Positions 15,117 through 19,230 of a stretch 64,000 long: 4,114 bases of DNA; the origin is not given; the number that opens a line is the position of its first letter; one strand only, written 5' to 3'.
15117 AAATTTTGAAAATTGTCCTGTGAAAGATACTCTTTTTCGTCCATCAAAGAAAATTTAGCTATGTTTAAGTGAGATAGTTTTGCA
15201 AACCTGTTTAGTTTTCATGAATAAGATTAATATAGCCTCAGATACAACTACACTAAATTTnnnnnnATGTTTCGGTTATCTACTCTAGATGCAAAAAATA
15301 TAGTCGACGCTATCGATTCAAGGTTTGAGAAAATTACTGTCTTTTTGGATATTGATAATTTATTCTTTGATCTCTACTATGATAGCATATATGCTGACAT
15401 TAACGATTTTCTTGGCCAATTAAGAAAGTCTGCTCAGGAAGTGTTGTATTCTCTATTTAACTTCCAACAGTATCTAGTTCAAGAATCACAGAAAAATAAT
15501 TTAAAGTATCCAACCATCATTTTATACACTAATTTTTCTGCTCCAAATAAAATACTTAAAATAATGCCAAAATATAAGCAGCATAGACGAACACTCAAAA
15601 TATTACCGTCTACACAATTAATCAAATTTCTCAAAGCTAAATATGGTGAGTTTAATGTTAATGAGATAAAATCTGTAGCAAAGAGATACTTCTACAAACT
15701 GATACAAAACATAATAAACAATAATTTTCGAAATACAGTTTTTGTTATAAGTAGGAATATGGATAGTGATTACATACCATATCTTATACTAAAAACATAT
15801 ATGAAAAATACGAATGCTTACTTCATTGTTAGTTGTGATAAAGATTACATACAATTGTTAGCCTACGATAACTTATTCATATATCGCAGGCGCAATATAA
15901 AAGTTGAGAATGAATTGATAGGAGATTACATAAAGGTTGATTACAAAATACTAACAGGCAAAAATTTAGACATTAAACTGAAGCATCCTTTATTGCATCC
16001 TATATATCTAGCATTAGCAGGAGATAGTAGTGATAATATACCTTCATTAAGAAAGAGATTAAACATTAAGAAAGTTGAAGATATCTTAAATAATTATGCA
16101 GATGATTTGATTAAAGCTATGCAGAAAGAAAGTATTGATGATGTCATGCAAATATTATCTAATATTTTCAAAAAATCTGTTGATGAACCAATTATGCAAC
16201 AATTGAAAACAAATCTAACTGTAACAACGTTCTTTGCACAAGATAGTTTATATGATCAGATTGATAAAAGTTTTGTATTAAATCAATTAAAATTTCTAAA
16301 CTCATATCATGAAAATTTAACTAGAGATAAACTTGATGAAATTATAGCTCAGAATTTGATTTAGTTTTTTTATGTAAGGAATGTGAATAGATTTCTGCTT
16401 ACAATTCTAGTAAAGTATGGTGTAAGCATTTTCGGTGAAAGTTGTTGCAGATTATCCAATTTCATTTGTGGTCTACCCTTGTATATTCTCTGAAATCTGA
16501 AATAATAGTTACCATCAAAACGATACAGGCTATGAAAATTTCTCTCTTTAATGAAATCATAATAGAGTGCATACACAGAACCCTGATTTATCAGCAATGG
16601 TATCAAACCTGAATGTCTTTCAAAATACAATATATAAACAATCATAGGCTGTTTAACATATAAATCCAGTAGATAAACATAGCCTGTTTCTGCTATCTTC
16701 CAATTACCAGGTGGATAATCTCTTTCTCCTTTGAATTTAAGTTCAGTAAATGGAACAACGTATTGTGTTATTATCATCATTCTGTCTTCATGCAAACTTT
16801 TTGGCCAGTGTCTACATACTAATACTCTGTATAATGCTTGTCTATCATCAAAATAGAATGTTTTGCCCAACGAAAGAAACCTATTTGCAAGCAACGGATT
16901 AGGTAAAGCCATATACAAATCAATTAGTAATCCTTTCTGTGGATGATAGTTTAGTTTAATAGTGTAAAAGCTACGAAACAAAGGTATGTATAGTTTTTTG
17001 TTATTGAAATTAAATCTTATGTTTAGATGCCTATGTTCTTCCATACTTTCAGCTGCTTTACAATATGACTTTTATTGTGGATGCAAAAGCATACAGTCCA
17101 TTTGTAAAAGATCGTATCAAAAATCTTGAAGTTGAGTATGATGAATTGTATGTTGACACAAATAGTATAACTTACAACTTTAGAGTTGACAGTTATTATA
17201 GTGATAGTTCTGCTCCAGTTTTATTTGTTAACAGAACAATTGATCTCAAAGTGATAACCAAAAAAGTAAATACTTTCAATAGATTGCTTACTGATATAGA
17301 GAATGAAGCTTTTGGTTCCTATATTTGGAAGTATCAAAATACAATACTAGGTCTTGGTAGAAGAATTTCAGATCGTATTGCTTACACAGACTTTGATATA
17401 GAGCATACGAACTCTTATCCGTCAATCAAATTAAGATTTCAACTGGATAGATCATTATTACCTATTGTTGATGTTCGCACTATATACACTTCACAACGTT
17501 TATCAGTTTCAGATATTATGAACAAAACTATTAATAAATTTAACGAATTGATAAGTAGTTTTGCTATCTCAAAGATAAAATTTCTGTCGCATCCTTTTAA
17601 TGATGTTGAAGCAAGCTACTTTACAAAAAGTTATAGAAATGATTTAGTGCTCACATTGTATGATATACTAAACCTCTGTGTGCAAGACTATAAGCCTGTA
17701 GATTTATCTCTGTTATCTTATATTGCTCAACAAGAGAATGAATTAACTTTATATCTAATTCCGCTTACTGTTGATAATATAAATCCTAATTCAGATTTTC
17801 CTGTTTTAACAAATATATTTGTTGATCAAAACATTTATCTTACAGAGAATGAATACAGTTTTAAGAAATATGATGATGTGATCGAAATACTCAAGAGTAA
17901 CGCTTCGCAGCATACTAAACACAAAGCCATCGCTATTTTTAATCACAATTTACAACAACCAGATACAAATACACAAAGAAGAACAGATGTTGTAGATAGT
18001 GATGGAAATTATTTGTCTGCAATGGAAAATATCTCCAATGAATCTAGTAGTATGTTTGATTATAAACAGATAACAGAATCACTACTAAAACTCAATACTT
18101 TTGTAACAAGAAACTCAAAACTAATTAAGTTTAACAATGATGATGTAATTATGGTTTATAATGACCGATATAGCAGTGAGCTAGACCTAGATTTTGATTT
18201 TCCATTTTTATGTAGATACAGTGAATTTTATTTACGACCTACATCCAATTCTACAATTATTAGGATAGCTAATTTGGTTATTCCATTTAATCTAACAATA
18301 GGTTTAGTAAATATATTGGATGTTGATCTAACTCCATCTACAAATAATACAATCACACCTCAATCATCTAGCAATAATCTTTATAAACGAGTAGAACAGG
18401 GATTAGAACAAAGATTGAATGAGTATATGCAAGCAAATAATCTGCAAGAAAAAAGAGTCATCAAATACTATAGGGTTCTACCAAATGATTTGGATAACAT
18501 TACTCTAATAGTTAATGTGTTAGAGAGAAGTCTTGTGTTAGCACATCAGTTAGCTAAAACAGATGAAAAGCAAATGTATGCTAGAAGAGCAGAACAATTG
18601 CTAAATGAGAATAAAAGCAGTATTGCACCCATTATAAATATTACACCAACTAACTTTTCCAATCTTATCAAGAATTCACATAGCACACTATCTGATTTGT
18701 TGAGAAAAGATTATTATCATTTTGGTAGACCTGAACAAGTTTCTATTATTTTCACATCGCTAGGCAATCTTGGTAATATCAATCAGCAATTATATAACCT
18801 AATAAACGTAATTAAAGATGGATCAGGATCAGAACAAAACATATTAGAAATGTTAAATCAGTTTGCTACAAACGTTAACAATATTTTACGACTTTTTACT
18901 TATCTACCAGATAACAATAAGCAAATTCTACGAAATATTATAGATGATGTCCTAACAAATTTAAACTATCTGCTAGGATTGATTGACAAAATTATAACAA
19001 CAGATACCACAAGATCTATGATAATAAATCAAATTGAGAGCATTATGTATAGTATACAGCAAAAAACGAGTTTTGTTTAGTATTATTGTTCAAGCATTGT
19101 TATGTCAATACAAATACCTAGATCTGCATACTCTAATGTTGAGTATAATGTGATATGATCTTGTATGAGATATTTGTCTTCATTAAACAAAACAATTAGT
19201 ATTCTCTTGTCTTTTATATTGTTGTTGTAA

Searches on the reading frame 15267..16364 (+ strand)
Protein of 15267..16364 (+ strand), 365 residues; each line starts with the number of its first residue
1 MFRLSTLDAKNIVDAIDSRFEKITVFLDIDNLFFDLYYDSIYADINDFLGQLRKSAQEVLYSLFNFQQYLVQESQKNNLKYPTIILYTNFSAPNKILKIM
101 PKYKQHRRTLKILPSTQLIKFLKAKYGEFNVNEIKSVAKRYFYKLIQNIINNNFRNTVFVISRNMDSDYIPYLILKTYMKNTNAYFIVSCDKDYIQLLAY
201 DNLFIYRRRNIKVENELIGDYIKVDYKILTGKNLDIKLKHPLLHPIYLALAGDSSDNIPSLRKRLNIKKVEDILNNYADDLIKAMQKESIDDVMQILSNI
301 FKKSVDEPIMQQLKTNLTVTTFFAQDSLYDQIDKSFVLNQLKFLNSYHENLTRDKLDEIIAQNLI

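Call 29: search_protein_families(library=phrogs, proteins=[window:15267-16364:+], max_evalue=0.001)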
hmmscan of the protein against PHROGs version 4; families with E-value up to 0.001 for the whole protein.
window:15267-16364:+ (365 aa): 1 family
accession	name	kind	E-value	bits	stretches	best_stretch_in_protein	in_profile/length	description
phrog_107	-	DNA, RNA and nucleotide metabolism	1.6e-10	41.8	1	185-304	246-339/542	exonuclease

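Call 69: search_protein_families(library=pfam, proteins=[window:15267-16364:+], max_evalue=0.01)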
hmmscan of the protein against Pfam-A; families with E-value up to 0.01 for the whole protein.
window:15267-16364:+ (365 aa): 2 families
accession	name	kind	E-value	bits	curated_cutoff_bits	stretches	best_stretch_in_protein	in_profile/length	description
PF00620.32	RhoGAP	-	0.0034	17.7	24.5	0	125-165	47-87/148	RhoGAP domain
PF01367.25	5_3_exonuc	-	0.0039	18.1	40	0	247-277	9-38/97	5'-3' exonuclease, C-terminal SAM fold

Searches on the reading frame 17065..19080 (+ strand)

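Call 9: search_protein_families(library=pfam, proteins=[window:17065-19080:+], max_evalue=0.01)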
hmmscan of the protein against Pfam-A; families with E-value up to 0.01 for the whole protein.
window:17065-19080:+ (671 aa): 1 family
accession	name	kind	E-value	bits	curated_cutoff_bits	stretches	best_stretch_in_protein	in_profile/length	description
PF21651.2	DUF6858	-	0.0046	17.5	27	0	257-295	15-53/129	Family of unknown function (DUF6858)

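Call 28: search_protein_families(library=phrogs, proteins=[window:17065-19080:+], max_evalue=0.001)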
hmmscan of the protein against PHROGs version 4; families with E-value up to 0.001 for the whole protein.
window:17065-19080:+ (671 aa): 0 families
